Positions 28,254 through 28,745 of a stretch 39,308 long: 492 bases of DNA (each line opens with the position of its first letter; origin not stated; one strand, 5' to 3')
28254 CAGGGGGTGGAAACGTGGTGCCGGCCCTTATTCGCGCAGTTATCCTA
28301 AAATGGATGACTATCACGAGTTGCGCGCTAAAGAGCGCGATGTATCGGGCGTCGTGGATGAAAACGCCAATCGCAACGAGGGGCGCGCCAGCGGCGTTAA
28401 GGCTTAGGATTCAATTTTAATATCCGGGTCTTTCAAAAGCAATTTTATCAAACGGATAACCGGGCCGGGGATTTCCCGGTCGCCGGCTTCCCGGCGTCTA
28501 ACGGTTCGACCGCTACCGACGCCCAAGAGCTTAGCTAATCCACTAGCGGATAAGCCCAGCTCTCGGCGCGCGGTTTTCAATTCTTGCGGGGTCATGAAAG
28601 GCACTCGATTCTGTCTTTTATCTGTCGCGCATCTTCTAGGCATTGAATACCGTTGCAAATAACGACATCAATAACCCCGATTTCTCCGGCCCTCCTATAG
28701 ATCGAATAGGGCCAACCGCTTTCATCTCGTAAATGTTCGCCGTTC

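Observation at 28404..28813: Reverse-oriented two-gene cassette: small acidic protein plus overlapping HTH gene (acr-aca-like or toxin-antitoxin-like)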

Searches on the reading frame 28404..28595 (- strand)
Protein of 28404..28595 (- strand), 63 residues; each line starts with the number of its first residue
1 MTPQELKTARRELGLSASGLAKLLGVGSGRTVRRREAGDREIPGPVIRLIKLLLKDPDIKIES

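Call 3: search_protein_families(library=pfam, proteins=[window:28404-28595:-], max_evalue=1)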
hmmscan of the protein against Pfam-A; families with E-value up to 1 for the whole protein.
window:28404-28595:- (63 aa): 4 families
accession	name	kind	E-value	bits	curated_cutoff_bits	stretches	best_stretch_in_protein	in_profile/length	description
PF15731.11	MqsA_antitoxin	-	1.5e-05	25.5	30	1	3-59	71-126/131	Antitoxin component of bacterial toxin-antitoxin system, MqsA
PF13560.12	HTH_31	-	0.00014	22.5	27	1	5-45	5-45/64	Helix-turn-helix domain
PF20432.4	Xre-like-HTH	-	0.00019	22.1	25.8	1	7-38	16-46/63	Antitoxin Xre-like helix-turn-helix domain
PF01381.28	HTH_3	-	0.00049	20.5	23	1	6-50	1-44/55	Helix-turn-helix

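Call 4: search_protein_families(library=ncbifam, proteins=[window:28404-28595:-], max_evalue=1)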
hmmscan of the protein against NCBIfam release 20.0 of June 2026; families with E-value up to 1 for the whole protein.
window:28404-28595:- (63 aa): 5 families
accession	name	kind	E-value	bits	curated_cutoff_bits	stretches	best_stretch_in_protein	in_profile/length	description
TIGR03830.1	CxxCG_CxxCG_HTH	subfamily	1.6e-07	31.2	61.8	1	1-59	65-122/127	type II TA system antitoxin MqsA family protein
NF040522.1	VC1465_fam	subfamily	9.6e-06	25.6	70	1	7-55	2-49/111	VC1465 family Xer recombination activation factor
TIGR03070.1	couple_hipB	subfamily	0.0012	18.8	71.65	1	4-41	5-41/58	type II toxin-antitoxin system Y4mF family antitoxin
NF003162.0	PRK04140.1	equivalog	0.039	13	263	1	4-41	129-165/317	transcriptional regulator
NF007481.0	PRK10072.1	equivalog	0.18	12.3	110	1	4-58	36-89/96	HTH-type transcriptional regulator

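Call 5: search_protein_families(library=phrogs, proteins=[window:28404-28595:-], max_evalue=1)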
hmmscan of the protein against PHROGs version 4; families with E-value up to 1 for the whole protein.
window:28404-28595:- (63 aa): 22 families
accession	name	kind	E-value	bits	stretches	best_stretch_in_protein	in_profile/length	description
phrog_14076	-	transcription regulation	6.7e-10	40.4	1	1-54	13-68/86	transcriptional regulator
phrog_2104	-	unknown function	8.4e-08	33.4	1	1-60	39-97/103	-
phrog_955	-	DNA, RNA and nucleotide metabolism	0.00014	22.6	1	5-54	28-76/142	HTH DNA binding protein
phrog_7950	-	transcription regulation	0.00035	21.6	1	2-37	8-42/68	transcriptional repressor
phrog_2328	-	transcription regulation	0.00067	20.5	1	6-52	20-65/128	transcriptional repressor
phrog_5119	-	unknown function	0.00095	20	1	1-55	53-106/152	-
phrog_37751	-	unknown function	0.0013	19.4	1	3-44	154-196/205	-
phrog_8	-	transcription regulation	0.0018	18.8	1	6-50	165-204/346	transcriptional regulator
phrog_4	-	transcription regulation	0.0025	17.8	1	5-51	140-178/400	transcriptional repressor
phrog_3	-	transcription regulation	0.0037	18.1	1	1-58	88-143/430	transcriptional repressor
phrog_2967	-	transcription regulation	0.0064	17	1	4-53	13-61/225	transcriptional regulator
phrog_19114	-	unknown function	0.014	16.5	1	2-59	72-128/135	-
phrog_8898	-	unknown function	0.024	15.3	1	1-44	1-43/70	-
phrog_4779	-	transcription regulation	0.032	15.7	1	1-38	2-38/98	transcriptional regulator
phrog_4600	-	unknown function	0.047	14.5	1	7-52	17-60/86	-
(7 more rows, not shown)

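Call 6: search_protein_families(library=padloc, proteins=[window:28404-28595:-], max_evalue=1)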
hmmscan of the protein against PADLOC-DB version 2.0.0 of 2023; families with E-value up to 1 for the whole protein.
window:28404-28595:- (63 aa): 3 families
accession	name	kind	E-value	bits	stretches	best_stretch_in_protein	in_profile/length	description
PDLC03952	RmrA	-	0.0053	13.6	1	2-56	23-76/395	-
PDLC03949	RmrA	-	0.0062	13.4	1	2-42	3-42/363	-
PDLC03947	RmrA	-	0.0064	13.4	1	2-48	12-57/383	-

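Call 16: find_homologous_proteins(query=window:28404-28595:-, max_evalue=0.001)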
Query window:28404-28595:- (63 aa): 2 proteins with E <= 0.001 among 2 candidates.
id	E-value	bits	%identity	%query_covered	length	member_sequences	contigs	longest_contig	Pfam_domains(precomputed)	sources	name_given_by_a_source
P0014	4.8e-31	122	100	100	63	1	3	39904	PF15731.12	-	-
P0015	3.4e-13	67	67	86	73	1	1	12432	PF13560.13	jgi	jgi:DNA-binding transcriptional regulator YiaG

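Call 17: find_encoding_contigs(protein=P0015, flank=6000, max_places=3)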
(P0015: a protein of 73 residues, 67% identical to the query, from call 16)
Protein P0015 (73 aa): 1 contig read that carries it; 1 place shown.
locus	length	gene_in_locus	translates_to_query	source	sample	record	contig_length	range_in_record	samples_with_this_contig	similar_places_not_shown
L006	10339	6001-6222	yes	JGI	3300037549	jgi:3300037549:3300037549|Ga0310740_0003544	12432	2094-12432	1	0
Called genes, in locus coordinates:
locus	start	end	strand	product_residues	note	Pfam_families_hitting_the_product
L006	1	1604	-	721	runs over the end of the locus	PF19898:DUF6371 (weak)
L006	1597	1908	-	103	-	-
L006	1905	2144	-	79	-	-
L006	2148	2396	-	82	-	PF12728:HTH_17 (weak)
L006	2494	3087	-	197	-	-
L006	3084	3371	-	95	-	-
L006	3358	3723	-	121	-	-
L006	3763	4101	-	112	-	-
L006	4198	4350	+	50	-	-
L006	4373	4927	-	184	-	PF00239:Resolvase, PF02796:HTH_7 (weak)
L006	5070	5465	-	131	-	PF15919:HicB_lk_antitox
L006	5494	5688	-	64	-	PF07927:HicA_toxin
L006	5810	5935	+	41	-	-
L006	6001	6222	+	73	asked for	PF13560:HTH_31 (weak)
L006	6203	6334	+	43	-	-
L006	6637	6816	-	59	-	-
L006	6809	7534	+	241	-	-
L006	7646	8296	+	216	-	PF01656:CbiA, PF02374:ArsA_ATPase (weak), PF07015:VirC1, PF09140:MipZ (faint), PF10609:ParA, PF13614:AAA_31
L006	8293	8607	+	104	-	-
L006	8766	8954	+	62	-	-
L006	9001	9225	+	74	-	-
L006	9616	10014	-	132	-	-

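Call 18: find_encoding_contigs(protein=P0014, flank=3000, max_places=4)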
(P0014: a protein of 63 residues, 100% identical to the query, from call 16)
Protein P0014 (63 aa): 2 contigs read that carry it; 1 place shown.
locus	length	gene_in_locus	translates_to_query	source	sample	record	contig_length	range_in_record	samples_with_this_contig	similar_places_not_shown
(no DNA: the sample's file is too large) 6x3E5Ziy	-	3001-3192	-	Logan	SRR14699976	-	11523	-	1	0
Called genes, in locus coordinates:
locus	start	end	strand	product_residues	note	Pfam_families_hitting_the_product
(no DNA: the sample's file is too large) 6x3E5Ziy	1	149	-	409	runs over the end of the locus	PF18760:ART-PolyVal (faint)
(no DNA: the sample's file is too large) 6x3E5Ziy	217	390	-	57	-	-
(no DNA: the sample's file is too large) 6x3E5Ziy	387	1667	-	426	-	PF03237:Terminase_6N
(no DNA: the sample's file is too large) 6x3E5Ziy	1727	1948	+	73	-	-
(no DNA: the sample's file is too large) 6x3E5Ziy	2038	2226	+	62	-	-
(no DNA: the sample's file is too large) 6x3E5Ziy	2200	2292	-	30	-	-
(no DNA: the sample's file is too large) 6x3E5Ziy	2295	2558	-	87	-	-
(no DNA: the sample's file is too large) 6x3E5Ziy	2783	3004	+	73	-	-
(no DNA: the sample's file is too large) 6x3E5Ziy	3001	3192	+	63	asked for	PF15731:MqsA_antitoxin (weak)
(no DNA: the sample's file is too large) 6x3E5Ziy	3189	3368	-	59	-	-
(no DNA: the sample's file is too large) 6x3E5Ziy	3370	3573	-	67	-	-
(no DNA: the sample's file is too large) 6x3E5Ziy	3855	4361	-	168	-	-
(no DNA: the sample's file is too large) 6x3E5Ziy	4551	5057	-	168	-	-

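Call 23: search_solved_structures(query=window:28404-28595:-, max_evalue=1, show_alignments=2)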
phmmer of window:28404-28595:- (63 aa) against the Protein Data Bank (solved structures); distinct sequences matched with E-value up to 1: 7.
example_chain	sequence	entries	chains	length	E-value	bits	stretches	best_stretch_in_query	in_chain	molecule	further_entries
7xi5_A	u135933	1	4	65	0.0039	20.8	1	3-49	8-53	Transcriptional regulator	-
9vt3_A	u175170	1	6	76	0.004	20.8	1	2-39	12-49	Aca3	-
5jaa_A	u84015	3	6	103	0.1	16.4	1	2-58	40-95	Antitoxin igA-2 | Antitoxin HigA-2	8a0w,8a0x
5j9i_A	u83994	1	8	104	0.11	16.3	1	2-58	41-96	Antitoxin igA-2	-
8tac_A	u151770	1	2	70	0.17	15.7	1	4-51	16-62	DBP48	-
2mez_A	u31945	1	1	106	0.32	14.8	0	6-40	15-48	Multiprotein Bridging Factor (MBP-like)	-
7dvf_A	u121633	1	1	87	0.84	13.5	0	7-51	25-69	reDPBB_sym2 protein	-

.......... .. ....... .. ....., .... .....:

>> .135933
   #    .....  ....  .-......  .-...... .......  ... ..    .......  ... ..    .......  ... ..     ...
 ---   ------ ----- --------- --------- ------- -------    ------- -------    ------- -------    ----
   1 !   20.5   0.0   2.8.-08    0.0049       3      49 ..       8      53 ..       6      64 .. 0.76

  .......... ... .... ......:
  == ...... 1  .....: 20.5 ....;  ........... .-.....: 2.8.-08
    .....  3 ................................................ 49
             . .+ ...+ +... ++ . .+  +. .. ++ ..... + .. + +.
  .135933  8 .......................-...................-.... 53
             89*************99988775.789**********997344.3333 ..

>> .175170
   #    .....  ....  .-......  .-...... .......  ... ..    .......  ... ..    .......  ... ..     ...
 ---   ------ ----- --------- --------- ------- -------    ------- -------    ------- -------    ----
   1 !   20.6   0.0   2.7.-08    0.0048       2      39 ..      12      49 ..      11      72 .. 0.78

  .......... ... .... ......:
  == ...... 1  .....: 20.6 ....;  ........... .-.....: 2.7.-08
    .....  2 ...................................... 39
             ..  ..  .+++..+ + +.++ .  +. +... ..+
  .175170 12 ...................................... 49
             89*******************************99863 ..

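Call 44: find_related_loci(query=A2, collection=viral_contigs, flank=3000)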
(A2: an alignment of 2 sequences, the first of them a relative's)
Query A2 (63 aa) in viral_contigs; peptide patterns used: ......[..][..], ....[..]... (x = any residue, [..] = any of these).
115 stretches matched a pattern; 43 encode a relative of the query (tblastn E <= 1e-3); 43 distinct loci.
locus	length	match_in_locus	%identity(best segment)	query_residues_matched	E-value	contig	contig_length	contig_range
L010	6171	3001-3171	67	1-55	6e-20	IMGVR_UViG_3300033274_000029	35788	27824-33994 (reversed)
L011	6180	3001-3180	58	1-60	5e-19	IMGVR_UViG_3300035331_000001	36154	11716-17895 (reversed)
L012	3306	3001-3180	57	1-60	9e-19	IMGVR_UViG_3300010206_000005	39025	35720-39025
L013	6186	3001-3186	55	1-62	2e-18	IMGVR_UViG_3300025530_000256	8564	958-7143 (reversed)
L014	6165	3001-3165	64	1-55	2e-18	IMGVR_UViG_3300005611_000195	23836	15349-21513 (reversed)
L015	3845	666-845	57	1-60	9e-18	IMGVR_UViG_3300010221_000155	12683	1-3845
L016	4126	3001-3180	55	1-60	2e-17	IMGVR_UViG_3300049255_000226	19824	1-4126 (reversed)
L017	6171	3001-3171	54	1-57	3e-17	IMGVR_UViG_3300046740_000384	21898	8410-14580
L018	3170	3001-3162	59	1-54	5e-17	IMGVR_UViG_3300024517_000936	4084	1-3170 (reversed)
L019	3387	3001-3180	57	1-60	1e-16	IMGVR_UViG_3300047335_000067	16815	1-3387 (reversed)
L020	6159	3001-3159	64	1-53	2e-16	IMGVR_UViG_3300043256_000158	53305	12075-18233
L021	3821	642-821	52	1-60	3e-16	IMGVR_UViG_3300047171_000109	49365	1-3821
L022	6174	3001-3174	55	3-60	6e-16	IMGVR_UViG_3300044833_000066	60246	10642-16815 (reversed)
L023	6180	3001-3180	53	1-60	7e-16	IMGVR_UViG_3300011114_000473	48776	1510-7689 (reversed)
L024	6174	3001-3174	52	1-57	8e-16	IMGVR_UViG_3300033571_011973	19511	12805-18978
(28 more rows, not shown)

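Call 45: find_related_loci(query=A2, collection=genome_contigs, flank=3000)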
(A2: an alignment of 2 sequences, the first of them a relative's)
Query A2 (63 aa) in genome_contigs; peptide patterns used: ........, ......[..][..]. (x = any residue, [..] = any of these).
195 stretches matched a pattern; 2 encode a relative of the query (tblastn E <= 1e-3); 2 distinct loci.
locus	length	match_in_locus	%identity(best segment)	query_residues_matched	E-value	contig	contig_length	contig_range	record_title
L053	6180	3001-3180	58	1-60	2e-20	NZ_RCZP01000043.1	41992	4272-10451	Roseomonas nepalensis strain S9.3B scaffold43.1, whole genome shotgun sequence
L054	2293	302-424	48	5-46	5e-8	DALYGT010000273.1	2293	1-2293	MAG TPA_asm: Burkholderiales bacterium isolate CTOTU29322 NODE_5972_length_2293_cov_2.710903, whole genome shotgun seque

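Call 52: search_solved_structures(query=A3, max_evalue=1, show_alignments=3)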
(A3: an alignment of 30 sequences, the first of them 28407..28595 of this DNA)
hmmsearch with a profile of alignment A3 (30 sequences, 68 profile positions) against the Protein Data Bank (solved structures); distinct sequences matched with E-value up to 1: 46.
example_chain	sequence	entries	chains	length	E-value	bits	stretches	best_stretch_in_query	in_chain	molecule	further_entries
9vt3_A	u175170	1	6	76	5.7e-09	38.8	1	2-37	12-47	Aca3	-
5jaa_A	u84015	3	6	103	7.7e-09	38.4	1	2-58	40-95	Antitoxin igA-2 | Antitoxin HigA-2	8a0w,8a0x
5j9i_A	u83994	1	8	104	7.9e-09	38.4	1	2-58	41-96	Antitoxin igA-2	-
9tv9_A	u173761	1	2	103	1.3e-08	37.7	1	2-57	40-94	Antitoxin HigA-2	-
7xi5_A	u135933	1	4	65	8.5e-08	35.1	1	3-41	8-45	Transcriptional regulator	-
2mez_A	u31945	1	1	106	3.9e-06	29.8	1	6-42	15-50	Multiprotein Bridging Factor (MBP-like)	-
7ezy_A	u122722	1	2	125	1.4e-05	27.9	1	1-56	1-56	anti-CRISPR-associated Aca2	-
2ppx_A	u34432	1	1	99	2.6e-05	27.1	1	6-57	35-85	Uncharacterized protein Atu1735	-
8w35_A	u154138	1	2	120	8.6e-05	25.5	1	1-47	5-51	Anti-CRISPR associated (Aca) protein, Aca2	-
7vjo_B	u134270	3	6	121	8.8e-05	25.4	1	1-47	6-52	anti-CRISPR-associated protein Aca2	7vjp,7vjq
8tac_A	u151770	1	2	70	0.00018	24.4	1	4-40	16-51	DBP48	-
1s4k_A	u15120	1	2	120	0.00044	23.2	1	1-60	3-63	putative cytoplasmic protein ydil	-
7b5j_A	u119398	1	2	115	0.001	22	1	2-47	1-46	Anti-CRISPR associated (Aca) protein, Aca2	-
3mlf_A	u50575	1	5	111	0.0014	21.6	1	4-37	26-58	transcriptional regulator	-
9k3w_A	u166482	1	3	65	0.002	21.1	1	3-49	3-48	Transcriptional regulator, PbsX family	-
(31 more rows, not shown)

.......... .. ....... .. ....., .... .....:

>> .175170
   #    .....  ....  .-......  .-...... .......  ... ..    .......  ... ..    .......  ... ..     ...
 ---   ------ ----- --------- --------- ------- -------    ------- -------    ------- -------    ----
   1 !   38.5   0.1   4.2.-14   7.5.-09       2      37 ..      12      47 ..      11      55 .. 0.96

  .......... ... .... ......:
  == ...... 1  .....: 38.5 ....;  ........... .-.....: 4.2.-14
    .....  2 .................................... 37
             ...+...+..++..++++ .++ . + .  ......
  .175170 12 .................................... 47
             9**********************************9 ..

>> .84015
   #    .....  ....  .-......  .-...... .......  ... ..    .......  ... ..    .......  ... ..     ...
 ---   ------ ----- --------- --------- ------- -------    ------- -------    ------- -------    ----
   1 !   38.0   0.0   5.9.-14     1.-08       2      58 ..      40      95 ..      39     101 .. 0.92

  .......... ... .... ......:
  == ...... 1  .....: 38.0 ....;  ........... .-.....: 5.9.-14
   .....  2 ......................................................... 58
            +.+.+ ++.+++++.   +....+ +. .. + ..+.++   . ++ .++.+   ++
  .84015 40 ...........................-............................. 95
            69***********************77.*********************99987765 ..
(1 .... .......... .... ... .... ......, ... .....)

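Call 87: predict_structure(alignment_id=A2)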
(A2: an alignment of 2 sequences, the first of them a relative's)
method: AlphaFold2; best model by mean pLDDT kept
length: 63 residues; sequences in the alignment: 2
mean_pLDDT: 53.3   pTM: 0.32
mean pLDDT of the five models: 53.3, 52.1, 52.0, 47.7, 45.1
residues with pLDDT >= 90: 0; 70-90: 4; 50-70: 37; < 50: 22
segments of 3 or more residues with pLDDT < 50: 27-39, 58-63
pLDDT, mean of each block of 10 residues (from residue 1): 63 67 50 41 55 51 38
secondary structure, 60 per line:
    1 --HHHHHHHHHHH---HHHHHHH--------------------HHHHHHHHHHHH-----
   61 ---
elements in order: H3-13 H17-23 H44-55
